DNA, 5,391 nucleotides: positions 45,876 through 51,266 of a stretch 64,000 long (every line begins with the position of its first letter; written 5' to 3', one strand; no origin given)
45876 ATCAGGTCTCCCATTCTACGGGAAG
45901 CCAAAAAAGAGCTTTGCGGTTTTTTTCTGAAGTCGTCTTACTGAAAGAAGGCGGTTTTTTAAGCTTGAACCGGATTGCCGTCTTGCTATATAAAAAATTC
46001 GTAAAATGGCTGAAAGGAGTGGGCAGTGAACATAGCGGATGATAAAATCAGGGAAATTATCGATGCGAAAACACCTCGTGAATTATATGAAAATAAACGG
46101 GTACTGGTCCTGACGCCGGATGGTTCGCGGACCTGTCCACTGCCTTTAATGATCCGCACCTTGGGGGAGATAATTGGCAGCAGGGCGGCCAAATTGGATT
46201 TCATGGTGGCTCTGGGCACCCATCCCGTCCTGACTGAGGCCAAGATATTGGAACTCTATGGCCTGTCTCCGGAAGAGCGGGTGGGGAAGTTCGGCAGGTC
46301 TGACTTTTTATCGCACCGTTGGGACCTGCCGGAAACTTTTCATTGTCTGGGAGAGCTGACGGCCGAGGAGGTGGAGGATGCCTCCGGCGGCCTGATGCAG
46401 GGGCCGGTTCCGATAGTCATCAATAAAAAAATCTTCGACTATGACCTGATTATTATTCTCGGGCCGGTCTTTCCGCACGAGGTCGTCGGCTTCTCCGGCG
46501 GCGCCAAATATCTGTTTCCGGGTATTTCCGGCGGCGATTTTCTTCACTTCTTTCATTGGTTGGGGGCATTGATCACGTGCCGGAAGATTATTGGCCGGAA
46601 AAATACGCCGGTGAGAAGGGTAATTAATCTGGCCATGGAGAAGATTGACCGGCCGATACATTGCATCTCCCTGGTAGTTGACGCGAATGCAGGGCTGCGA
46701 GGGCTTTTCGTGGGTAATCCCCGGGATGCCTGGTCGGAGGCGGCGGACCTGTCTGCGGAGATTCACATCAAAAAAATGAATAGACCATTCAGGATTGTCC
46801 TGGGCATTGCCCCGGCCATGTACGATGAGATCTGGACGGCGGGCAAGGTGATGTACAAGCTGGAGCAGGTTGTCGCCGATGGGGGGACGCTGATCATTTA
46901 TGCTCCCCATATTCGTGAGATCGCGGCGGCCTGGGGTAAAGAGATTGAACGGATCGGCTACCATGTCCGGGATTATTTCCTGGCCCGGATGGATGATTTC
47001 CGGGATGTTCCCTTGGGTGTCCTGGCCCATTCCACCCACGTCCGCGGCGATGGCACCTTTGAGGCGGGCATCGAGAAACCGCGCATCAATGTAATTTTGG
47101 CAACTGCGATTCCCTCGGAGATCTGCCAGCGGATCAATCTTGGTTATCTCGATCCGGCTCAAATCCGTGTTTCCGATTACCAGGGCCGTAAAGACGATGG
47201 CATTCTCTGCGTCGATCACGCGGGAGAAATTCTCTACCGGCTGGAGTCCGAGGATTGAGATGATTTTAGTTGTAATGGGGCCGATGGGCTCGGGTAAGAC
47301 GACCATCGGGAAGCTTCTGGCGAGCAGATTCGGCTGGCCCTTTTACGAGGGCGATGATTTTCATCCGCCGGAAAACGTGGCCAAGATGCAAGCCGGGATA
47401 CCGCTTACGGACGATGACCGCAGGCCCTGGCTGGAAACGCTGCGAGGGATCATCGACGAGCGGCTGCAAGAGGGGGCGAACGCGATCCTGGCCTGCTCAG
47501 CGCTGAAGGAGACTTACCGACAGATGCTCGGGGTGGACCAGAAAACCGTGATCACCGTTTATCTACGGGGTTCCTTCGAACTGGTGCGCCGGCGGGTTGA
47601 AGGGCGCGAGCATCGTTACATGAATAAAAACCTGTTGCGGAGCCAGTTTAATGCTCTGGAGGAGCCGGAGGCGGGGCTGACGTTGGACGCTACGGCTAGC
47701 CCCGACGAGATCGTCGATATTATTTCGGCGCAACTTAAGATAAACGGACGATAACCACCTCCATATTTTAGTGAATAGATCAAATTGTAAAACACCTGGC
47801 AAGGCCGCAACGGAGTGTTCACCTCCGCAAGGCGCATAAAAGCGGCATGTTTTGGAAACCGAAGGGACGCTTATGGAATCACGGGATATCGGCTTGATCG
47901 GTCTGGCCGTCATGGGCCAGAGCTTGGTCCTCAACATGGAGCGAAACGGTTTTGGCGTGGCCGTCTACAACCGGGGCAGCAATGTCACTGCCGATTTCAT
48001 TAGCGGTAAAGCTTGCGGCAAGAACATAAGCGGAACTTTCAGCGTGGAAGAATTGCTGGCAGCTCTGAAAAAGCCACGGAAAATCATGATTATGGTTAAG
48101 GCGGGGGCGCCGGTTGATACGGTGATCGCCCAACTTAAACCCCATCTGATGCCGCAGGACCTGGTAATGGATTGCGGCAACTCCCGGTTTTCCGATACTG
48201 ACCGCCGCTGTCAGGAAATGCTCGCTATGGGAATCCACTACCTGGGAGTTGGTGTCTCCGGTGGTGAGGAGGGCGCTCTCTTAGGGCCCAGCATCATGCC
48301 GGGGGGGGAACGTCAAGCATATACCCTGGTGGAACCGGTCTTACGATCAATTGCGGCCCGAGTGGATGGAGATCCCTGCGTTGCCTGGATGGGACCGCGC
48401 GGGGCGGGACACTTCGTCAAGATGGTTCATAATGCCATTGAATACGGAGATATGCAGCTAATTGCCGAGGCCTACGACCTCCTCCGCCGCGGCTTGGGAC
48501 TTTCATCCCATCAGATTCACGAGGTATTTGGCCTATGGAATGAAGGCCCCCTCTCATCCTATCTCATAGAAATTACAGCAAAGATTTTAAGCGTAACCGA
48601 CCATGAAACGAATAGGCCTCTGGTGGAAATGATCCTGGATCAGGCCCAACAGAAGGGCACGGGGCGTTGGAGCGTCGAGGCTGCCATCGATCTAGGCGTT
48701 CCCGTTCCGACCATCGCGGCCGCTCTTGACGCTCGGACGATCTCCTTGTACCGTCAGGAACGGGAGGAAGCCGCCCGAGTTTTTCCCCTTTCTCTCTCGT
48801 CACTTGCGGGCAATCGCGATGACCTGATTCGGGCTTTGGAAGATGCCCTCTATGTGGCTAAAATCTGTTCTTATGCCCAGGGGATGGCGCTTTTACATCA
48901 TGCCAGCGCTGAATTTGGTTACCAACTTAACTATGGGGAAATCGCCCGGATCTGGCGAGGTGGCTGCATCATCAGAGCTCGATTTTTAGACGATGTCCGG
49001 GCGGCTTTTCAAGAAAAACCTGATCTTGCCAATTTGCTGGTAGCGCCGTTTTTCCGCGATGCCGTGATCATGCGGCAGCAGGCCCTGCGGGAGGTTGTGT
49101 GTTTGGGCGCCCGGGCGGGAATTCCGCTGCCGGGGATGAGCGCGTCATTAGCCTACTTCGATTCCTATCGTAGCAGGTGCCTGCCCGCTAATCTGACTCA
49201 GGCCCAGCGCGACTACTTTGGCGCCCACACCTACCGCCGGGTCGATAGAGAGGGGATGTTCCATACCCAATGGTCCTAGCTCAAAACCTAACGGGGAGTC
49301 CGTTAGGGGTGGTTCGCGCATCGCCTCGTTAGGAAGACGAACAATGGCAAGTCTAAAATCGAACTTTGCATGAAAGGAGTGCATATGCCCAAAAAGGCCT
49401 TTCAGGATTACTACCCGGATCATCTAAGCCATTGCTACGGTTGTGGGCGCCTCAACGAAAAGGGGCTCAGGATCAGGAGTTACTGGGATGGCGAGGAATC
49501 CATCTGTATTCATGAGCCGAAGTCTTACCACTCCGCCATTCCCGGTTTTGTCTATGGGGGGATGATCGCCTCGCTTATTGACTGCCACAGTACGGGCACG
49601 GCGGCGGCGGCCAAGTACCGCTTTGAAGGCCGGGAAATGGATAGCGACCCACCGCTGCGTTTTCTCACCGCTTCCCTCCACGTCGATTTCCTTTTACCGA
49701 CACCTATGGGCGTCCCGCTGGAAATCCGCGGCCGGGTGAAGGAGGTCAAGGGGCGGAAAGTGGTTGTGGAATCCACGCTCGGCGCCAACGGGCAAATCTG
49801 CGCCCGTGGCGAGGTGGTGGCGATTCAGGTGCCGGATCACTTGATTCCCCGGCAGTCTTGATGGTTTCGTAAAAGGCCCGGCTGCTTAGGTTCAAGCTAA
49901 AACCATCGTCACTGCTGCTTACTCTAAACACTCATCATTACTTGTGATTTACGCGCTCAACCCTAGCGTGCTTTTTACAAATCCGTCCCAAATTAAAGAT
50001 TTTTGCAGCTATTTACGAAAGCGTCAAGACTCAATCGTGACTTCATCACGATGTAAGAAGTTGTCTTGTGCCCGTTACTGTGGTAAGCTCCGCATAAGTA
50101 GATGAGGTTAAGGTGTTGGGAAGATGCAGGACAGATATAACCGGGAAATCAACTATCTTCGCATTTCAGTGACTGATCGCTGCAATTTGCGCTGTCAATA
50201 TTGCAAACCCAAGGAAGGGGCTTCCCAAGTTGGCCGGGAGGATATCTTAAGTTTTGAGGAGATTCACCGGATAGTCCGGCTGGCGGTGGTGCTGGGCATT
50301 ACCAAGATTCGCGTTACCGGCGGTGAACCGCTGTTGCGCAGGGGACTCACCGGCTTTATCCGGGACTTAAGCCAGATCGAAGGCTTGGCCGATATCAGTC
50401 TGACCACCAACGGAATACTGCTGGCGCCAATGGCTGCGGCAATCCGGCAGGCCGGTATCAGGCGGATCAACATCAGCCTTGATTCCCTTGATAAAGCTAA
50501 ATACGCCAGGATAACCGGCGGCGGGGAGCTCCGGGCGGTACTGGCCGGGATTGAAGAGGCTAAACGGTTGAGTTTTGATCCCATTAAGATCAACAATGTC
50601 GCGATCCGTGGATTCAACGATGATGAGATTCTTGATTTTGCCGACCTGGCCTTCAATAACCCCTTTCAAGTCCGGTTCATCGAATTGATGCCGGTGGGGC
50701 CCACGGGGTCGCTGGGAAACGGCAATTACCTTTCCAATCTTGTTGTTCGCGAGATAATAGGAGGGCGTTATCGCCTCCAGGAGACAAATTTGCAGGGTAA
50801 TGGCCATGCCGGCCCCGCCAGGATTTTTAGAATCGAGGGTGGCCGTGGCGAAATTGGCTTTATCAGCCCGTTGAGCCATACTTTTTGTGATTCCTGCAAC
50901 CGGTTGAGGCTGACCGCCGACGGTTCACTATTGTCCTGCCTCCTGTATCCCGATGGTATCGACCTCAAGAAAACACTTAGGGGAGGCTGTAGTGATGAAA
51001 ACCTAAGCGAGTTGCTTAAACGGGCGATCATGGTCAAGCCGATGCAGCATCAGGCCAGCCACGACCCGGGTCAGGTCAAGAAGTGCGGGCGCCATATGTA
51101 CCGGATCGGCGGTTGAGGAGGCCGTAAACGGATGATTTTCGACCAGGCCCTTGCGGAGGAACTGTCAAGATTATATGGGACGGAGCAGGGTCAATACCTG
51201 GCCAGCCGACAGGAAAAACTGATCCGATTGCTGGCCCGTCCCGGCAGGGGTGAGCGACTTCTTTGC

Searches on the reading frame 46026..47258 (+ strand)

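Call 45: search_protein_families(library=pfam, proteins=[window:46026-47258:+], max_evalue=0.000001)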
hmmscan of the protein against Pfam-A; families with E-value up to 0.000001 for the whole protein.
window:46026-47258:+ (410 aa): 1 family
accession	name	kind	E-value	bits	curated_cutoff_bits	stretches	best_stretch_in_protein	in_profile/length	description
PF09861.14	Lar_N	-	1.3e-16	60.8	23.3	1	8-178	38-193/204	Lactate racemase N-terminal domain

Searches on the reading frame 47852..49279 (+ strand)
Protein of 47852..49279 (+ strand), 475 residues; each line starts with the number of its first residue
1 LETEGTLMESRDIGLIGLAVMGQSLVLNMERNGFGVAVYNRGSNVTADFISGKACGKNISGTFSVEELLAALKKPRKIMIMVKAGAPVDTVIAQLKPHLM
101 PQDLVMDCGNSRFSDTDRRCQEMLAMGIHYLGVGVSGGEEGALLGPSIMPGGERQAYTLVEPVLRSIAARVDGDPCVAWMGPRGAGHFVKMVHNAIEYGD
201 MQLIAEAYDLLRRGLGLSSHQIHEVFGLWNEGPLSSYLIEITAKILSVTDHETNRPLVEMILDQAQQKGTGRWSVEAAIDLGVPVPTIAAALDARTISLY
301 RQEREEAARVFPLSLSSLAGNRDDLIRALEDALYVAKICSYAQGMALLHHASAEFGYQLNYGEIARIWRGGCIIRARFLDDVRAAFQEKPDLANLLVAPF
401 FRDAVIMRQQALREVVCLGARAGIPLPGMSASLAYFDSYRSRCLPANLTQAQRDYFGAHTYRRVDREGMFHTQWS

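Call 45: search_protein_families(library=pfam, proteins=[window:47852-49279:+], max_evalue=0.000001)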
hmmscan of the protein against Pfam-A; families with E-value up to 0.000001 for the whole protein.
window:47852-49279:+ (475 aa): 2 families
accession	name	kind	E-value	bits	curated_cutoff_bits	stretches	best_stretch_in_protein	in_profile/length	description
PF00393.24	6PGD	-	1.3e-124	415.8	27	1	186-474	1-290/290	6-phosphogluconate dehydrogenase, C-terminal domain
PF03446.21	NAD_binding_2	-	1.1e-43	149.5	21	1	12-176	1-155/161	NAD binding domain of 6-phosphogluconate dehydrogenase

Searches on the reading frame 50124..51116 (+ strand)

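Call 45: search_protein_families(library=pfam, proteins=[window:50124-51116:+], max_evalue=0.000001)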
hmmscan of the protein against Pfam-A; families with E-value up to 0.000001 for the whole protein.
window:50124-51116:+ (330 aa): 2 families
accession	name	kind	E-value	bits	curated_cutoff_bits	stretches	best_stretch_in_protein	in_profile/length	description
PF06463.18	Mob_synth_C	-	5.7e-35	120.5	37.4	1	182-310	2-127/128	Molybdenum Cofactor Synthesis C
PF04055.27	Radical_SAM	-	3.2e-32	112.4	29.5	1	14-176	1-166/166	Radical SAM superfamily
